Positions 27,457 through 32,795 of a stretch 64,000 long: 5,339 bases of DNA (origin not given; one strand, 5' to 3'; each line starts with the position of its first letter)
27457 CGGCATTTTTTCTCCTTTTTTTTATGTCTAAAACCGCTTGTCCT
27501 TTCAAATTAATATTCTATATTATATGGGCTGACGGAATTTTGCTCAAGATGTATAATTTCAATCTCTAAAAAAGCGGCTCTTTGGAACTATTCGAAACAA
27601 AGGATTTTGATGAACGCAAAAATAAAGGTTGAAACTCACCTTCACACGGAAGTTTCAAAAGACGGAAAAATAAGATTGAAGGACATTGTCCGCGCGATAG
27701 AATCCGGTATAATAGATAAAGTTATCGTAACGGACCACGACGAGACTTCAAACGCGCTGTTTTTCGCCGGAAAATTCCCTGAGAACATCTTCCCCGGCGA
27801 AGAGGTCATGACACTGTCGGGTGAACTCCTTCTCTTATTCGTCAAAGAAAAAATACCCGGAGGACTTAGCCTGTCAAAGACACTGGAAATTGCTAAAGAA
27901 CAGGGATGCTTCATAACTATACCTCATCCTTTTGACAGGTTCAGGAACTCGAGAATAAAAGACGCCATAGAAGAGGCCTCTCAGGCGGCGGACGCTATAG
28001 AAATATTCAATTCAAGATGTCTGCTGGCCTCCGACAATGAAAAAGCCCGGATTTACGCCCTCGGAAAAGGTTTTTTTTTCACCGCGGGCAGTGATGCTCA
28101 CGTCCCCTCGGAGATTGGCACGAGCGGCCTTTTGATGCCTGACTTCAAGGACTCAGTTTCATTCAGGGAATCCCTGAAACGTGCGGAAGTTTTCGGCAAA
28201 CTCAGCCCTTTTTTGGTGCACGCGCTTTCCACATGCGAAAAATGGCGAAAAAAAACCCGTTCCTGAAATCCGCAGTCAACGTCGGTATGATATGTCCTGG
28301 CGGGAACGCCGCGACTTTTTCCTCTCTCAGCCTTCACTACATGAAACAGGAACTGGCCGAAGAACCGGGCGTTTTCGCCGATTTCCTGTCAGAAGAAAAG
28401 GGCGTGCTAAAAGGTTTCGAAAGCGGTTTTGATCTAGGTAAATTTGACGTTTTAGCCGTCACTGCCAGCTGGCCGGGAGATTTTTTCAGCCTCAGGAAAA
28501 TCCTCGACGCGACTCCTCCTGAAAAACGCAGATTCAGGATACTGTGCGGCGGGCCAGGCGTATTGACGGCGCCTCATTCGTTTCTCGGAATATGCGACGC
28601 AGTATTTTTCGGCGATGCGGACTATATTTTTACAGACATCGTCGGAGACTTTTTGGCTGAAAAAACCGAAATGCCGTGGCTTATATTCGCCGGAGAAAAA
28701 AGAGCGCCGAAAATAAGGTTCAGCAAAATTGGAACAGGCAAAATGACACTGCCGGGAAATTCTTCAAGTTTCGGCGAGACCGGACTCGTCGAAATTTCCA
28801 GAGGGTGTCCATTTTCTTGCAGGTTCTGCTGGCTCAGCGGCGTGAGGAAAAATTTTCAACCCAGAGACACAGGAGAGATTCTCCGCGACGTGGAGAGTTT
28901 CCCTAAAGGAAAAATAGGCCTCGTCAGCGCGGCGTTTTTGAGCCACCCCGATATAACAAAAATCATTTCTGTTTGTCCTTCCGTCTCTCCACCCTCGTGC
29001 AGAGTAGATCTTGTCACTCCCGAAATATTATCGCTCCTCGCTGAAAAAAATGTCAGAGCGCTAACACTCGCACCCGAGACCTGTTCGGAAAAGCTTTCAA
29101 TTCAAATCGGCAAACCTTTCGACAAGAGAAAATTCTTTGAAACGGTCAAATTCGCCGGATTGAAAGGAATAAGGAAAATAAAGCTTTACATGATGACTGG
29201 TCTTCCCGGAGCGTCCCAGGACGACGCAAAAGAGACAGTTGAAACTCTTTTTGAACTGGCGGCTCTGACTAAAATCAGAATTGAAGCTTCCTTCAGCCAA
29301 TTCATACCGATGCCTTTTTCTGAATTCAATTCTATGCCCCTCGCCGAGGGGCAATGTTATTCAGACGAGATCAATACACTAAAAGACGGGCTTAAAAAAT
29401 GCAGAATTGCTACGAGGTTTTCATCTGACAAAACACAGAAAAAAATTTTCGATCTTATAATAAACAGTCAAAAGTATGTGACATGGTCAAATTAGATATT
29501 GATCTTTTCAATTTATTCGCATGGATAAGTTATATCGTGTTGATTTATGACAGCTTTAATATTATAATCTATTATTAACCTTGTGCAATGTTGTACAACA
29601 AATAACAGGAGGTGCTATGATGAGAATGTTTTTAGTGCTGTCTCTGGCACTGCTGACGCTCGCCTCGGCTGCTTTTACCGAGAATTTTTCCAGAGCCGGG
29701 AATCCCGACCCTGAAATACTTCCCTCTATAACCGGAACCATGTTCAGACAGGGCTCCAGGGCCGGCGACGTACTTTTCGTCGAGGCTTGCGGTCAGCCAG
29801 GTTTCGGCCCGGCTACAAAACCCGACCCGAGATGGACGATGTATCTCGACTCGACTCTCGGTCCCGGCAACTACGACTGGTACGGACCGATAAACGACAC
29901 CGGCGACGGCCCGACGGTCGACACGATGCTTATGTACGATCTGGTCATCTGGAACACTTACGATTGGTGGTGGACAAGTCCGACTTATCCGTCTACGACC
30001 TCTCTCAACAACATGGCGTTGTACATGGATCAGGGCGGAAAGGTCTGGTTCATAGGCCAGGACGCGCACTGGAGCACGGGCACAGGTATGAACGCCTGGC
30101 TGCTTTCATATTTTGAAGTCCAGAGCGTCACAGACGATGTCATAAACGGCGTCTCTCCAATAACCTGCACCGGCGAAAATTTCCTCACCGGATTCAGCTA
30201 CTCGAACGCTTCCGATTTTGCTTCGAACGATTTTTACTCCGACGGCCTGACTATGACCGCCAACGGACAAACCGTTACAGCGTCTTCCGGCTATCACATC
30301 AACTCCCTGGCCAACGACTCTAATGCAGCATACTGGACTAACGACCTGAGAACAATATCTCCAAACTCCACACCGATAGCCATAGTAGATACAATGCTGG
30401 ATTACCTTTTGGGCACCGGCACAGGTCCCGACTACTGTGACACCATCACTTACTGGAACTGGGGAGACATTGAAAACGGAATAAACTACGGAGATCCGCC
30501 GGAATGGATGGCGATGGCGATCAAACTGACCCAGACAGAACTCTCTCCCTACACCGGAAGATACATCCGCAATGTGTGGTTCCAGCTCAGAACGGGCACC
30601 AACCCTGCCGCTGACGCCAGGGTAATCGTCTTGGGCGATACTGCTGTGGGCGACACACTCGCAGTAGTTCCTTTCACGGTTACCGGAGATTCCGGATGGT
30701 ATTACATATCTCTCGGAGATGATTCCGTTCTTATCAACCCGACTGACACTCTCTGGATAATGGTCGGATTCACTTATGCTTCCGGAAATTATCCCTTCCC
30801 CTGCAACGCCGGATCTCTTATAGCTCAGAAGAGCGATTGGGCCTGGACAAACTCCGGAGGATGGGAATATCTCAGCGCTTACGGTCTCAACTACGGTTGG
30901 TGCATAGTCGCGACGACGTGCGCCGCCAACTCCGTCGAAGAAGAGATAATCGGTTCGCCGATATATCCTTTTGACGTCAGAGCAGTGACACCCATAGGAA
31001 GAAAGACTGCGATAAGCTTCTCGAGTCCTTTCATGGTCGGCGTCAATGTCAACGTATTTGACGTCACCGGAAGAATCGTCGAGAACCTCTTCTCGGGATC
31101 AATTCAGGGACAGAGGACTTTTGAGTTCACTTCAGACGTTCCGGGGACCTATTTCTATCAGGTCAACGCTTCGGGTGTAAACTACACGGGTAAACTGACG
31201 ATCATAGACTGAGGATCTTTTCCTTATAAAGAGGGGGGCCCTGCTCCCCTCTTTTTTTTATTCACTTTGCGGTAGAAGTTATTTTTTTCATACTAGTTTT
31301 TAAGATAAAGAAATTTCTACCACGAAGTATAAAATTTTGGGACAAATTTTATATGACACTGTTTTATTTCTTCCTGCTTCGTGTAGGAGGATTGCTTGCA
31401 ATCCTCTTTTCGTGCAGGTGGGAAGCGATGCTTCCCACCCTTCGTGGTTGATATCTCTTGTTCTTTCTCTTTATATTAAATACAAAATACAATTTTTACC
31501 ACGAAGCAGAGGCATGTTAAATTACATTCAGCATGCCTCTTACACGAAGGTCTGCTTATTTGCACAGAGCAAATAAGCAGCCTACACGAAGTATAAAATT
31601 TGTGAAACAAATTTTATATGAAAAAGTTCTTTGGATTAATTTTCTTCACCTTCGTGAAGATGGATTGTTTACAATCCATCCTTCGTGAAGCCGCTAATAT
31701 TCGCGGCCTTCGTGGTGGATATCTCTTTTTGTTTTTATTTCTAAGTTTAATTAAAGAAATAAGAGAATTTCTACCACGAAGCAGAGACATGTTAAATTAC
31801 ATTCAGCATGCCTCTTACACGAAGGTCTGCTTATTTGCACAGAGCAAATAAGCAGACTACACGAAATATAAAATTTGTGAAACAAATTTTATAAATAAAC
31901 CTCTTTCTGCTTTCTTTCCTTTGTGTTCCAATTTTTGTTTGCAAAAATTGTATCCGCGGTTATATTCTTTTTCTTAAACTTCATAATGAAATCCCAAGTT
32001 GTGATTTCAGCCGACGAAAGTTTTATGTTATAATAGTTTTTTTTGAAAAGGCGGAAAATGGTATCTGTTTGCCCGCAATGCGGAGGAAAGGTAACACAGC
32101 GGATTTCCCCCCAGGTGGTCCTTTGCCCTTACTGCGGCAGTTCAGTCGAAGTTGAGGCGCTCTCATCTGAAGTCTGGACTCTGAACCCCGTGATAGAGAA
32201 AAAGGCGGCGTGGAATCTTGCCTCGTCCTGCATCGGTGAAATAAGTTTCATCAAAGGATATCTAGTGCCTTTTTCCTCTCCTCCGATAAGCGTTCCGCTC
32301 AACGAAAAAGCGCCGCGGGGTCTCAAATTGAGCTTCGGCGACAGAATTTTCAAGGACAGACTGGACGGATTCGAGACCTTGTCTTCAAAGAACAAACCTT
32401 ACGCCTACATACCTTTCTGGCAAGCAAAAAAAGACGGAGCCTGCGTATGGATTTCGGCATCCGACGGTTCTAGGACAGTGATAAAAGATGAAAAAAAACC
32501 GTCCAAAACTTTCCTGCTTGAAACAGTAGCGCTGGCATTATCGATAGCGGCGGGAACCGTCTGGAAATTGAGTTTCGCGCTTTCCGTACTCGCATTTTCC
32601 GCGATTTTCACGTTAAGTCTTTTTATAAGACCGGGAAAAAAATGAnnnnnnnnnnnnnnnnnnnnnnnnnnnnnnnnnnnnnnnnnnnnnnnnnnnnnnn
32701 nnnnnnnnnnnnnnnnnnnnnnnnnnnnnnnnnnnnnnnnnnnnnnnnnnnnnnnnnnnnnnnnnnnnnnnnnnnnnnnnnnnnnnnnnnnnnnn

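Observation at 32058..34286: Three consecutive paralogous zinc-ribbon proteins of unknown function, translationally coupled to the late lipid A/Kdo operon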

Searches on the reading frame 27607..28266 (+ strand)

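Call 107: search_protein_families(library=pfam, proteins=[window:27607-28266:+], max_evalue=0.00001)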
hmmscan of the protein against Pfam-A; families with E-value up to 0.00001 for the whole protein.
window:27607-28266:+ (219 aa): 1 family
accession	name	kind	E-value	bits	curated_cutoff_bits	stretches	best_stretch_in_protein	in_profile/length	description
PF13263.12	PHP_C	-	7.7e-09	35.4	21.3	1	142-175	2-35/56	PHP-associated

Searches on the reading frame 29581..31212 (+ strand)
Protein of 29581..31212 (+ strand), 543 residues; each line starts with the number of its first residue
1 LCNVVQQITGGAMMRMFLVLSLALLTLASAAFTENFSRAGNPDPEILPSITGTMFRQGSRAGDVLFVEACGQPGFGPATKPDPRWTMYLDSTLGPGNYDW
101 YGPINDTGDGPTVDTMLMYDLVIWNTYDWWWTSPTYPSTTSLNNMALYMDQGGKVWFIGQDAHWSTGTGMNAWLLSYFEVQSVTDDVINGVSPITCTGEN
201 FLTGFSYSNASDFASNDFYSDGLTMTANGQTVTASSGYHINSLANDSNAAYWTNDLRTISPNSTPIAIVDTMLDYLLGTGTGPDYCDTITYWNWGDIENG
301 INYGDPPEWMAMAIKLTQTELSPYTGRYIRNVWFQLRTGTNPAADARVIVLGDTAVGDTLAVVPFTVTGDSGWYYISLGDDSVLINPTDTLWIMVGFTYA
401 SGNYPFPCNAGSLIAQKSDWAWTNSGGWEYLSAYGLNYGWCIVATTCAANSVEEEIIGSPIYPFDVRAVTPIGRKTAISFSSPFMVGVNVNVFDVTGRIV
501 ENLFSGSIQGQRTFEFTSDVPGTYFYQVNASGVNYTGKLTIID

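Call 3: search_protein_families(library=pfam, proteins=[window:29581-31212:+], max_evalue=1)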
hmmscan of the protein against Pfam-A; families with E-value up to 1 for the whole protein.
window:29581-31212:+ (543 aa): 1 family
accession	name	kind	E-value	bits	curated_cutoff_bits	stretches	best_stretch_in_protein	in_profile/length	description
PF18962.6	Por_Secre_tail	-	0.00087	20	27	1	478-541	12-75/75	Secretion system C-terminal sorting domain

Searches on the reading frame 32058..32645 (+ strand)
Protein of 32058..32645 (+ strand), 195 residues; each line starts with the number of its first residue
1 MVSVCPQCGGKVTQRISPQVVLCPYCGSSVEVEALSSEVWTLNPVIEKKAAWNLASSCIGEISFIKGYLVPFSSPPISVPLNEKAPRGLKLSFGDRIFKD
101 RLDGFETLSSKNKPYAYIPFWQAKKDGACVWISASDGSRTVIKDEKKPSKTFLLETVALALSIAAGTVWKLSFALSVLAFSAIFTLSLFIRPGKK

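Call 3: search_protein_families(library=pfam, proteins=[window:32058-32645:+], max_evalue=1)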
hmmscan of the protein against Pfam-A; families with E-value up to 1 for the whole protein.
window:32058-32645:+ (195 aa): 32 families (the best 25 are shown)
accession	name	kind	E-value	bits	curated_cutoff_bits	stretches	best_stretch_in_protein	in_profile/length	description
PF21344.3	Zn_ribbon_LysW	-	0.0026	17.8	27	1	5-33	3-34/46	Alpha-aminoadipate carrier protein LysW-like, globular domain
PF23451.1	Zn_ribbon_PaaD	-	0.0033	17.5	27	0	5-18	17-30/53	PaaD zinc beta ribbon domain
PF13248.11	Zn_ribbon_3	-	0.0049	16.7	27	1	5-28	5-24/26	zinc-ribbon domain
PF24460.1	DUF7575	-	0.0061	16.3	28.5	0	20-32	3-15/28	Domain of unknown function (DUF7575)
PF12773.13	DZR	-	0.0093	16.6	27.3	1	4-34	14-38/45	Double zinc ribbon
PF09723.15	Zn_ribbon_8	-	0.019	15.4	34.4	1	5-30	8-37/41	Zinc ribbon domain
PF14803.11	Zn_ribbon_Nudix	-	0.019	15.3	25.6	1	5-17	3-15/34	Nudix N-terminal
PF05605.18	zf-Di19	-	0.02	15.6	27.5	1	21-38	3-20/54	Drought induced 19 protein (Di19), zinc-binding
PF01396.24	Zn_ribbon_Top1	-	0.02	15.1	32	1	4-17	3-16/39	Topoisomerase DNA binding C4 zinc finger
PF24463.1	DUF7577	-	0.025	14.6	28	0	20-28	2-10/27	Domain of unknown function (DUF7577)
PF13240.11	Zn_Ribbon_1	-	0.032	14.5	25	0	23-29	16-22/23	zinc-ribbon domain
PF13005.12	zf-IS66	-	0.084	13.7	27.3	0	4-14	3-12/46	zinc-finger binding domain of transposase IS66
PF14690.11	Zn_ribbon_ISL3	-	0.1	13.5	25.5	0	4-15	4-14/47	zinc-finger of transposase IS204/IS1001/IS1096/IS1165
PF14255.11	Cys_rich_CPXG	-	0.1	13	25.2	0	22-33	2-13/52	Cysteine-rich CPXCG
PF09297.16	Zn_ribbon_NUD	-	0.12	12.5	24.8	0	5-14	6-15/32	NADH pyrophosphatase zinc ribbon domain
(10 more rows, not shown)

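Call 4: search_protein_families(library=ncbifam, proteins=[window:32058-32645:+], max_evalue=1)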
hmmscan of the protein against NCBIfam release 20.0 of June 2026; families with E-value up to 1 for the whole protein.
window:32058-32645:+ (195 aa): 15 families
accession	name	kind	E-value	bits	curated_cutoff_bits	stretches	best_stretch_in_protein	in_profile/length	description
NF045487.1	ASRP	equivalog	0.0069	15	300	1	10-49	290-329/593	archaea-specific SMC-related protein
NF033497.1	rubre_like_arch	subfamily_domain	0.009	15.7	32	1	5-29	3-25/34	rubrerythrin-like domain-containing protein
NF041070.1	carrier_LysW_Arch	domain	0.012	15.6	75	1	1-49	1-52/57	alpha-aminoadipate/glutamate carrier protein LysW/ArgW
TIGR02605.1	CxxC_CxxC_SSSS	subfamily_domain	0.049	13.7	31.3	1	5-30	8-37/52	FmdB family zinc ribbon protein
NF003058.0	PRK03976.1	equivalog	0.084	12.9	87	1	4-29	38-63/91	50S ribosomal protein L37ae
NF009623.0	PRK13130.1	equivalog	0.085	13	68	0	4-14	19-29/56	RNA-protein complex protein Nop10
TIGR01206.1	lysW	equivalog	0.11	12.5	53.2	1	1-36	1-38/54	lysine biosynthesis protein LysW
TIGR00354.1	polC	equivalog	0.13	9.8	702.15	1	4-69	628-686/1096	DNA polymerase II large subunit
NF001605.0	PRK00398.1-2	equivalog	0.22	11.4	63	1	5-29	4-27/43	DNA-directed RNA polymerase subunit P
TIGR02300.1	FYDLN_acid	hypoth_equivalog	0.26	11.8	41.65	1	4-36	11-42/129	TIGR02300 family protein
NF001607.0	PRK00398.1-4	equivalog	0.27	11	89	0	21-29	29-37/53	DNA-directed RNA polymerase subunit P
NF038384.1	zinc_YnfU_fam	subfamily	0.31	10.7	36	1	4-28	18-46/52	YnfU family zinc-binding protein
NF041869.1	paae_haloarch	equivalog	0.32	11.2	100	0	21-29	18-26/56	1,2-phenylacetyl-CoA epoxidase subunit PaaE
NF047723.1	TransFacS4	equivalog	0.71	10.4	120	0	19-32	59-72/90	transcription factor S4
NF047912.1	ECs_2282_CxxC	subfamily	0.83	9.6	37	0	5-35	5-42/60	ECs_2282 family putative zinc-binding protein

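Call 15: find_homologous_proteins(query=window:32058-32645:+)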
Query window:32058-32645:+ (195 aa): 5 proteins with E <= 0.001 among 196 candidates.
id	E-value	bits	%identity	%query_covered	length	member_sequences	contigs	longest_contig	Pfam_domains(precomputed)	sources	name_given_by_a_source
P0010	2.2e-124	430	100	100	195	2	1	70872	-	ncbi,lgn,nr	ncbi:hypothetical protein JXL83_03935 [candidate division WOR-3 bacterium]|nr:hypothetical protein [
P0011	2.3e-75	271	64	100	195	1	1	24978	-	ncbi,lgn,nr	ncbi:zinc ribbon domain-containing protein [candidate division WOR-3 bacterium]|nr:zinc ribbon domai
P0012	5.2e-74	266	61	100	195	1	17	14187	-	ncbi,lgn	-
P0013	2.2e-59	218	56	93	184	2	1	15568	-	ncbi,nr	ncbi:hypothetical protein JXA84_06755 [candidate division WOR-3 bacterium]|nr:hypothetical protein [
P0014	6.5e-42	161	44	99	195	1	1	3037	-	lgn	-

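Call 40: find_encoding_contigs(protein=P0014, flank=5000, max_places=3)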
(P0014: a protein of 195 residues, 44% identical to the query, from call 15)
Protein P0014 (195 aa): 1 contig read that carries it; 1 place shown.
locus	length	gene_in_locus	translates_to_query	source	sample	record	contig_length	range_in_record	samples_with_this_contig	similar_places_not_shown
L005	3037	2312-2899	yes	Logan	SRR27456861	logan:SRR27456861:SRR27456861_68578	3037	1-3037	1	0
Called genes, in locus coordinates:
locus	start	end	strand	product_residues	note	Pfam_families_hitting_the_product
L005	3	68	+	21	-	?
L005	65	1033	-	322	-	PF03102:NeuB, PF08666:SAF (faint)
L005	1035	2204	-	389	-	PF01041:DegT_DnrJ_EryC1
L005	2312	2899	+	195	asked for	-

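Call 113: search_protein_families(library=padloc, proteins=[window:32058-32645:+], max_evalue=0.01)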
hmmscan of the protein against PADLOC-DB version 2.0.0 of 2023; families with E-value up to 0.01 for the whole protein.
window:32058-32645:+ (195 aa): 0 families
